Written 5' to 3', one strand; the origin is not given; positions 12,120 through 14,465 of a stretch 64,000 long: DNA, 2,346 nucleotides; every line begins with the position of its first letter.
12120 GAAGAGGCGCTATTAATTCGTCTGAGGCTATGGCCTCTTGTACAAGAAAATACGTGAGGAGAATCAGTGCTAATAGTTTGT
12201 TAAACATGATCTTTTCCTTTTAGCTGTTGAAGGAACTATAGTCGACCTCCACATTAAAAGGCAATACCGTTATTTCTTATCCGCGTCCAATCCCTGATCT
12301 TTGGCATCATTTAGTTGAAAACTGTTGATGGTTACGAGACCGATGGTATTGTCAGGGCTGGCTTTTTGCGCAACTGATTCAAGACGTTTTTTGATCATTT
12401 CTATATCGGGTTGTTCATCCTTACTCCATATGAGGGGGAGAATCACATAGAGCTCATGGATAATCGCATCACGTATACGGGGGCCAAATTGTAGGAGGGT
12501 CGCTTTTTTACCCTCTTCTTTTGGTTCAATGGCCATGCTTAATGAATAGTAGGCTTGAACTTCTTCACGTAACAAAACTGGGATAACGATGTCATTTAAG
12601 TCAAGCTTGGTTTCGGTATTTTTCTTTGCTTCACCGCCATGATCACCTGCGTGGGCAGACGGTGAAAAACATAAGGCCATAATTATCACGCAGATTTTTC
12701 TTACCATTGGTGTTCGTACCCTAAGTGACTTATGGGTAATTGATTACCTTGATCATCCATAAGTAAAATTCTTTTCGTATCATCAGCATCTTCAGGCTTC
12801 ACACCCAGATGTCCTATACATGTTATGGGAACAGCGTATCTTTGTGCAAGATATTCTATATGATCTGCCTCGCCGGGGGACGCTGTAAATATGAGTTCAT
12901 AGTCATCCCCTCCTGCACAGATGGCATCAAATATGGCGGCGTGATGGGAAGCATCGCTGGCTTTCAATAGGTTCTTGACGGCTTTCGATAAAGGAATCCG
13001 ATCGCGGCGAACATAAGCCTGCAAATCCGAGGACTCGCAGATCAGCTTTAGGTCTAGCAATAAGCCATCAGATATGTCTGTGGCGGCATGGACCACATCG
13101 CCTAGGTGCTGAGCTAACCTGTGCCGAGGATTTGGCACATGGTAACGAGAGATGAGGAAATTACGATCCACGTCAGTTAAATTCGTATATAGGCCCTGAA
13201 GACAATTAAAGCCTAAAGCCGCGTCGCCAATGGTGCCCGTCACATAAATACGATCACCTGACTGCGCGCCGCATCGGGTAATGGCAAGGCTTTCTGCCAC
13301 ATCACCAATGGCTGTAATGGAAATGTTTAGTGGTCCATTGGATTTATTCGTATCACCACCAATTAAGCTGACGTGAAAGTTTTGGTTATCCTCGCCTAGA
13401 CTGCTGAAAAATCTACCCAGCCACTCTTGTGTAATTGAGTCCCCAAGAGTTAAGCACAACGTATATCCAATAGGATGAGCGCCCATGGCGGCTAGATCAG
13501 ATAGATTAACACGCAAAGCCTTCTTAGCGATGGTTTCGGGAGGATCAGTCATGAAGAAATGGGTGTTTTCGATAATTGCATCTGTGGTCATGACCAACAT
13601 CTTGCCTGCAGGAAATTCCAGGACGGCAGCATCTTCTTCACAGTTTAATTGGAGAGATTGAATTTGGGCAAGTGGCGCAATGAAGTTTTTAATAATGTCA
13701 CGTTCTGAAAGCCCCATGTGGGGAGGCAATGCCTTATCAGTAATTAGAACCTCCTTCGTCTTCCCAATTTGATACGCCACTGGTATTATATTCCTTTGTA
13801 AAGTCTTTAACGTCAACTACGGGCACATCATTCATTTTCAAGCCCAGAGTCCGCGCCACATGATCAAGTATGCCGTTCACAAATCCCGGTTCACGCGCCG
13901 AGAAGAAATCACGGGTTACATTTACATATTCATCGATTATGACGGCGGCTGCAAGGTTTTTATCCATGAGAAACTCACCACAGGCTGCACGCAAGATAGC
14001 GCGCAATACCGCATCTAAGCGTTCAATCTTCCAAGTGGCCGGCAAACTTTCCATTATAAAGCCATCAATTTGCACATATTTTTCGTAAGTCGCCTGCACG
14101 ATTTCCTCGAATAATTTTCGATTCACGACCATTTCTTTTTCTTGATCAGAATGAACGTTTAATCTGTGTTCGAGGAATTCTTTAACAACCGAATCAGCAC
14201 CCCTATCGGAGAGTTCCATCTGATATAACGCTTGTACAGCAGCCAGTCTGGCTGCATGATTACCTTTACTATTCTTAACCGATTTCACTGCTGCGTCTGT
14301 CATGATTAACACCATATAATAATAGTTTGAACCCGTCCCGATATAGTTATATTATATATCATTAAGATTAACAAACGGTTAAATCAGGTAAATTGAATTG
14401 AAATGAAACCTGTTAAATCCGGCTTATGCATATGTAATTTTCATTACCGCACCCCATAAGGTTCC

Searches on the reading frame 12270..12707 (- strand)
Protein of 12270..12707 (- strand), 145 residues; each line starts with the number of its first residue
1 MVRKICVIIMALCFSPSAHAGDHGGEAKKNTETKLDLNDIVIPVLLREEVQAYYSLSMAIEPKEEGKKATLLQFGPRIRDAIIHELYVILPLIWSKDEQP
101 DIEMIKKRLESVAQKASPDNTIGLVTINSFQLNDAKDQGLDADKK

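Call 87: search_protein_families(library=pfam, proteins=[window:12270-12707:-], max_evalue=0.1)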
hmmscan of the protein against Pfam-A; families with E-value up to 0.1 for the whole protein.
window:12270-12707:- (145 aa): 1 family
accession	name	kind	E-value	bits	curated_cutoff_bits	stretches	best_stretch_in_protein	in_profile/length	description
PF14045.11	YIEGIA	-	0.0006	19.2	27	1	34-109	167-243/282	YIEGIA protein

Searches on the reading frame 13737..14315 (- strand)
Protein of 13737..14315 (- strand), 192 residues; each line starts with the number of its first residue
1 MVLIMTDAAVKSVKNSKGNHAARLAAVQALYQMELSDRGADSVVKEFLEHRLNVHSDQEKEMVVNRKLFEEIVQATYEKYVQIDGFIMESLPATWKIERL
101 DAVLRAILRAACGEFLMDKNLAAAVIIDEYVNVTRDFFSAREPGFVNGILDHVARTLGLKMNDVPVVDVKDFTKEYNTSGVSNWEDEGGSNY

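Call 87: search_protein_families(library=pfam, proteins=[window:13737-14315:-], max_evalue=0.1)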
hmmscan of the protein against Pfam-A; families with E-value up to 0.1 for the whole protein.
window:13737-14315:- (192 aa): 2 families
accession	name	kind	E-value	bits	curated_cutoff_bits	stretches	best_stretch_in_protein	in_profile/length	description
PF01029.23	NusB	-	2.7e-28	99.4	23.1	1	20-155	1-133/133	NusB family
PF20325.3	DUF6620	-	0.044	12.8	27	1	67-141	124-204/450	Family of unknown function (DUF6620)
